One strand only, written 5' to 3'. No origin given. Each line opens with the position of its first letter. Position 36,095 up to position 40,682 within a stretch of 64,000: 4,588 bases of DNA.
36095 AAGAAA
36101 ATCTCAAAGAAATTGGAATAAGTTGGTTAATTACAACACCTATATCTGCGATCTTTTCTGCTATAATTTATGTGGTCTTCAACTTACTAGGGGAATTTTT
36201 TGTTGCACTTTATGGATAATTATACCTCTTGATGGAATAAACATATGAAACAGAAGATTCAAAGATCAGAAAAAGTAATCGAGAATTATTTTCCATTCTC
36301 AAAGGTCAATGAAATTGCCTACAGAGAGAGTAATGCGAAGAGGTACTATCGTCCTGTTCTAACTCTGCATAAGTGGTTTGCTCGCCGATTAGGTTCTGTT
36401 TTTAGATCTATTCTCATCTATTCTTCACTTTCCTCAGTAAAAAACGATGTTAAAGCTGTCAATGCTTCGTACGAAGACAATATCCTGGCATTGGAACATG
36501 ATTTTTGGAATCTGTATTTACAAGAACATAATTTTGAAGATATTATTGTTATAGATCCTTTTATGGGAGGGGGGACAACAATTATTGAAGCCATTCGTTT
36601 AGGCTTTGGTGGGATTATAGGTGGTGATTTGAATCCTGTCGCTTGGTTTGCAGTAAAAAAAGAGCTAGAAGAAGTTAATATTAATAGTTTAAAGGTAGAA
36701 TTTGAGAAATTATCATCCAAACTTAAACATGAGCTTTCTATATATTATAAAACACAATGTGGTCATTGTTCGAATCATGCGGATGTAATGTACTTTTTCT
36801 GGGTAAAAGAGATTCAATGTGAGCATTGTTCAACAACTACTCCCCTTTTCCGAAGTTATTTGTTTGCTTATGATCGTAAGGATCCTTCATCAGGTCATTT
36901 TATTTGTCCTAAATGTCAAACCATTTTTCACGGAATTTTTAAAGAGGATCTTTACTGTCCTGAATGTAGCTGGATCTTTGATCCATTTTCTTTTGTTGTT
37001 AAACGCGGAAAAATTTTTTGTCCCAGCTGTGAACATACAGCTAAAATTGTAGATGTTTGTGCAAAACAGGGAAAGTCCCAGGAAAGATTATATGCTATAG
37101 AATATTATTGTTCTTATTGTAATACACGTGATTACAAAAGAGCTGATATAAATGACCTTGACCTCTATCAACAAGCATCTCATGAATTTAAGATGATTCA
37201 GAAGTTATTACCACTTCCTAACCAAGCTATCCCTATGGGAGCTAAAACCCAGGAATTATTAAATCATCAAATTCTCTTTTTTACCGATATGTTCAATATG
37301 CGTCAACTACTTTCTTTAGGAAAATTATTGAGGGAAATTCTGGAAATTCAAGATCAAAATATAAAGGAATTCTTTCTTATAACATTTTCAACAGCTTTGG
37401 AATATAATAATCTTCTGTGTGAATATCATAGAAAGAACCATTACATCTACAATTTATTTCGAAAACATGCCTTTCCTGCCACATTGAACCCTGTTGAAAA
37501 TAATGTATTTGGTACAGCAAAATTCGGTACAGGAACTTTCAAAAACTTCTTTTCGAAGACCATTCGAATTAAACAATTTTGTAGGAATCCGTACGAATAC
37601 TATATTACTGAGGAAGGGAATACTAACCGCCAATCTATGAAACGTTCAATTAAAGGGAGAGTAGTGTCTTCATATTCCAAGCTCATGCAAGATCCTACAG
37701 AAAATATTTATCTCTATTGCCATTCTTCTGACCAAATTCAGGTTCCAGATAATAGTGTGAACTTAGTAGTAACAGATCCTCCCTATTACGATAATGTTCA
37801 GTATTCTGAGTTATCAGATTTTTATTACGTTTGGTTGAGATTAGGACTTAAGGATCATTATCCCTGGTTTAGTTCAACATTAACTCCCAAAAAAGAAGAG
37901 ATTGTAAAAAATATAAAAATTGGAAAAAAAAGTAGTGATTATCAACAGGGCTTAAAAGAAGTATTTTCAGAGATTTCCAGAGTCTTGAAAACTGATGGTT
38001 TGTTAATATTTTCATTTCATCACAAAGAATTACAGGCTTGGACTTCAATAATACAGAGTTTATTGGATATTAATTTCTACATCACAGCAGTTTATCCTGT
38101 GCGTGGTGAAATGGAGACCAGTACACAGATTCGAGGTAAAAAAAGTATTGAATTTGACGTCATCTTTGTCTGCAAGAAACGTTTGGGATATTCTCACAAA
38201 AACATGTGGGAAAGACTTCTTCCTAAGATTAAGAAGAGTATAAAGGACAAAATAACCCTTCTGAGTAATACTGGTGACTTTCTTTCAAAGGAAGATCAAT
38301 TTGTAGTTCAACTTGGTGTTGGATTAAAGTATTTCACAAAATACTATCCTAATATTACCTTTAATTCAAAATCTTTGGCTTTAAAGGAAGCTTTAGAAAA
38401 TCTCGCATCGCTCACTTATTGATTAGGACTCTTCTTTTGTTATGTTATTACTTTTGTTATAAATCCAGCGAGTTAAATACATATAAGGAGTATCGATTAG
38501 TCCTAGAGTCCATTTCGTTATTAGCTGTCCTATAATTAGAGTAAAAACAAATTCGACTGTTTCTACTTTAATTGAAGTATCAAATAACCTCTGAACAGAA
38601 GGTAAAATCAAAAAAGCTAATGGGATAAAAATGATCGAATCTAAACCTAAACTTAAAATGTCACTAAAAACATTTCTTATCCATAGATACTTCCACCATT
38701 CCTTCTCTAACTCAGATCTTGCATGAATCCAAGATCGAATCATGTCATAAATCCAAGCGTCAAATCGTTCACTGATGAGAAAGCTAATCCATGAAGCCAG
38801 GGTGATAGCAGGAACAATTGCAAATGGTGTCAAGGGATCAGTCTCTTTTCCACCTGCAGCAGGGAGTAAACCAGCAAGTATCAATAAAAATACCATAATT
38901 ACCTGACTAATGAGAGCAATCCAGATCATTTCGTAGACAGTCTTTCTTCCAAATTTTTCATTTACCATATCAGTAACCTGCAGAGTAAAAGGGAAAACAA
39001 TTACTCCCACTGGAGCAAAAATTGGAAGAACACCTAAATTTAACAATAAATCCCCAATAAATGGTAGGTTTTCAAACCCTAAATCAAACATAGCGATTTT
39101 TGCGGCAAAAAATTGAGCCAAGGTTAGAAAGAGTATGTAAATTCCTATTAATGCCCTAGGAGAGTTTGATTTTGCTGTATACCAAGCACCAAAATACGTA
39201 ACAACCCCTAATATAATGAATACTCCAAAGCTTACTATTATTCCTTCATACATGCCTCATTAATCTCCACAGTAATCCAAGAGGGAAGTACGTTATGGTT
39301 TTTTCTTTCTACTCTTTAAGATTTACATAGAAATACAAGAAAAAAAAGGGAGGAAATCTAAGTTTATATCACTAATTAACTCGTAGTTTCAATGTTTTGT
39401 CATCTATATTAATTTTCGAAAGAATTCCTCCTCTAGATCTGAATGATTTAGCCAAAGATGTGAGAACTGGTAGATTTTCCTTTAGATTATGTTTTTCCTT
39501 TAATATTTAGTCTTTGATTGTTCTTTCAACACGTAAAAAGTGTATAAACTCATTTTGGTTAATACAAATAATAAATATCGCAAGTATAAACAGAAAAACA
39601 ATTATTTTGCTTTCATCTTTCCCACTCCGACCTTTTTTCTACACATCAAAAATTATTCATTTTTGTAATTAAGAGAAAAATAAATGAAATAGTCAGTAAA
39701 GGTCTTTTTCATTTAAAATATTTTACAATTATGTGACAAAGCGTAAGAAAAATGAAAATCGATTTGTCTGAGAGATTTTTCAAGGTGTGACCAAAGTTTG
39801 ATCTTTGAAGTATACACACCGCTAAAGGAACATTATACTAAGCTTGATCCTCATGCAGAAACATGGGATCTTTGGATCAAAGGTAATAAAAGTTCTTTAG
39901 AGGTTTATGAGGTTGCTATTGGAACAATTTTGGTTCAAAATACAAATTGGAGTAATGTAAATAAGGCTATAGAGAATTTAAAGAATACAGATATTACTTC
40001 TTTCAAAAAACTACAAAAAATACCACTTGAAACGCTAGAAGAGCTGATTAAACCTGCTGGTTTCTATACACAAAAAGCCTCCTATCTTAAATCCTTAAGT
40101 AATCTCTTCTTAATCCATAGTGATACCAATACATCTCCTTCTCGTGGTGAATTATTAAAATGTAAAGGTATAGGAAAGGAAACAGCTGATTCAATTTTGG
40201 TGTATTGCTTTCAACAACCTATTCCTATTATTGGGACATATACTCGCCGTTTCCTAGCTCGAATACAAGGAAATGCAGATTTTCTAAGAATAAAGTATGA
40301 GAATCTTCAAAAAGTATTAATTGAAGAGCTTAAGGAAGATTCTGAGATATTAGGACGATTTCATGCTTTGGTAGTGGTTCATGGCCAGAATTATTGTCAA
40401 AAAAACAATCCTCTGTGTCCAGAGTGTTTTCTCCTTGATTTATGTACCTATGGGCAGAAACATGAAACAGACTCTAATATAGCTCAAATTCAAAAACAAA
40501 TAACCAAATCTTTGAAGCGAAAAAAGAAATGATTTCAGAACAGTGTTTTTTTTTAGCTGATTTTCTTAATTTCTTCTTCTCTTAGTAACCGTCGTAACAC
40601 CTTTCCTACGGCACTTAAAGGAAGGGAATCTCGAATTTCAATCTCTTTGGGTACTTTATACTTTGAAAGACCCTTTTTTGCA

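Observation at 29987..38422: Methyltransferase island: Eco57I-like gamma MTase plus two diverged Zn-ribbon (COG1743/DUF1156-like) MTase paralogs flanking a PhoU-like/PiT pair, with no nuclease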

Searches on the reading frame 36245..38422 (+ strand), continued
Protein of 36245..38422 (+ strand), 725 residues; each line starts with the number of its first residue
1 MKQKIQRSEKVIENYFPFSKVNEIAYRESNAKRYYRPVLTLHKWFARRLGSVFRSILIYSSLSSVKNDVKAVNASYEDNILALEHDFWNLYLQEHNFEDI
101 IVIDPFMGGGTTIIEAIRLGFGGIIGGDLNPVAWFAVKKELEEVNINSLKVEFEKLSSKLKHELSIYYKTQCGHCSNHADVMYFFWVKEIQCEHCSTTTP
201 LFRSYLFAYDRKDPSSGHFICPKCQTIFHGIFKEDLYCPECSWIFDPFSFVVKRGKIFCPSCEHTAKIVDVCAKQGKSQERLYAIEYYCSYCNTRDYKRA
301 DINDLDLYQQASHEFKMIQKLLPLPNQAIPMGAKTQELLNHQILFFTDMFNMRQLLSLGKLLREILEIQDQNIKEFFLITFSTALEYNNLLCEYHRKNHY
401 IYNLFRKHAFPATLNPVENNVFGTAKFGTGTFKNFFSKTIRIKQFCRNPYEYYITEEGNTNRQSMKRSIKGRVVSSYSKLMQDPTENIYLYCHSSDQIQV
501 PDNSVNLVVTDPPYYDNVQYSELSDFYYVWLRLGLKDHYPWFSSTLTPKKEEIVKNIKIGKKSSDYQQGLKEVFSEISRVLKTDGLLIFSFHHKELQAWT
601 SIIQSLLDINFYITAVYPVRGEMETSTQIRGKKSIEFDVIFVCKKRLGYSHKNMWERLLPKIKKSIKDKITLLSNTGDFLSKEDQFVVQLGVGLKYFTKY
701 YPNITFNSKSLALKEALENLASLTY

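Call 69: find_related_loci(query=A1, collection=viral_contigs, flank=5000)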
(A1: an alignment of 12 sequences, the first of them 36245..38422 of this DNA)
Query A1 (725 aa) in viral_contigs; peptide patterns used: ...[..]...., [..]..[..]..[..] (x = any residue, [..] = any of these).
214 stretches matched a pattern; 12 encode a relative of the query (tblastn E <= 1e-3); 12 distinct loci.
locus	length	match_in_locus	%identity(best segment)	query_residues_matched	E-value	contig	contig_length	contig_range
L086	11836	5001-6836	36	14-645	3e-116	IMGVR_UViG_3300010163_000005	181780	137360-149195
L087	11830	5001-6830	35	16-645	8e-108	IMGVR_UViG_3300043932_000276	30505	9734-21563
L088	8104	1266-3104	31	10-642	2e-102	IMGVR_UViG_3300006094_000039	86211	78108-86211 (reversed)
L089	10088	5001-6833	33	12-643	8e-101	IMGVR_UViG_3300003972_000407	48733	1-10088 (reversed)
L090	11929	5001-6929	30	11-677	1e-94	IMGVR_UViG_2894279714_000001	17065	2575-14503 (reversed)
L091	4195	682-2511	31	12-644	8e-94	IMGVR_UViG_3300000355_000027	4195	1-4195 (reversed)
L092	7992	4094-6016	29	12-677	1e-89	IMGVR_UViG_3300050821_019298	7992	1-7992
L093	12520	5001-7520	27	11-720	1e-68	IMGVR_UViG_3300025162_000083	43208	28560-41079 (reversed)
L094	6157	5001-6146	31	12-414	1e-49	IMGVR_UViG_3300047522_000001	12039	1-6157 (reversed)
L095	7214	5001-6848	29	9-644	2e-93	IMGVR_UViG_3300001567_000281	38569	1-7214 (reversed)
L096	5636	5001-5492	32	12-196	4e-27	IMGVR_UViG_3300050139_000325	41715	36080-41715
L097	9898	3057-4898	31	8-644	3e-95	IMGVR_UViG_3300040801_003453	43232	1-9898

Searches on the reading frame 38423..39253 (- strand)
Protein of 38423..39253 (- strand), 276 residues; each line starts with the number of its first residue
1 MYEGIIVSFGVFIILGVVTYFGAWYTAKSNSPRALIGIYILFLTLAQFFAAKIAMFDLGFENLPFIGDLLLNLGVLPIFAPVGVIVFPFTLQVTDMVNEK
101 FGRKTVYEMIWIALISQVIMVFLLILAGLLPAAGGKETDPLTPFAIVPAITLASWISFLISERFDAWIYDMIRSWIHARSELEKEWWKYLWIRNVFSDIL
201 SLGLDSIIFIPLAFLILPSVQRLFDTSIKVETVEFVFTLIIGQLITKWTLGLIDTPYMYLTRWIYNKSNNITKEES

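Call 4: search_protein_families(library=pfam, proteins=[window:38423-39253:-], max_evalue=0.01)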
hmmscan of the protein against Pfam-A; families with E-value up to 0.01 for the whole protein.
window:38423-39253:- (276 aa): 1 family
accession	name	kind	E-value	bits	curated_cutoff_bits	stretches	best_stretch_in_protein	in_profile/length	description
PF02592.20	Vut_1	-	1.9e-33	116.4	27.2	1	81-260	1-151/152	Putative vitamin uptake transporter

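Call 5: search_protein_families(library=ncbifam, proteins=[window:38423-39253:-], max_evalue=0.01)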
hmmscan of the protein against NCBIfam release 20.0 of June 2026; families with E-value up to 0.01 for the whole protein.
window:38423-39253:- (276 aa): 1 family
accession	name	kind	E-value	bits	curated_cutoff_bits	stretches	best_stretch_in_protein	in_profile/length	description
TIGR00697.1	TIGR00697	equivalog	2.3e-23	83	50.95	1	75-267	27-200/201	queuosine precursor transporter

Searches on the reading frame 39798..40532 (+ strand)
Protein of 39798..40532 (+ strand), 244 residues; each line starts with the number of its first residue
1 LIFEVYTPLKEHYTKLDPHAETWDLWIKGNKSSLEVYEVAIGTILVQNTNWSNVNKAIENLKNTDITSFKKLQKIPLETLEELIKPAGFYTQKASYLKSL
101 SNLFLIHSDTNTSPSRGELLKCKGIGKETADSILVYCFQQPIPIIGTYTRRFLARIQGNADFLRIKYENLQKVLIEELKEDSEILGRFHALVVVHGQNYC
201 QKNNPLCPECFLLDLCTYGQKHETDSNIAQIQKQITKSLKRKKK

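Call 10: search_protein_families(library=pfam, proteins=[window:39798-40532:+], max_evalue=0.001)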
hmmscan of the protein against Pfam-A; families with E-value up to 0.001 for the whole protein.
window:39798-40532:+ (244 aa): 2 families
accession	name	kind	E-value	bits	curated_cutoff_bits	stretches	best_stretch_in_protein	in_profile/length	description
PF00730.31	HhH-GPD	-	1e-16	61.7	26.2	1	41-161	1-91/108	HhH-GPD superfamily base excision DNA repair protein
PF00633.29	HHH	-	0.00016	21.8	24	1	118-136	12-30/30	Helix-hairpin-helix motif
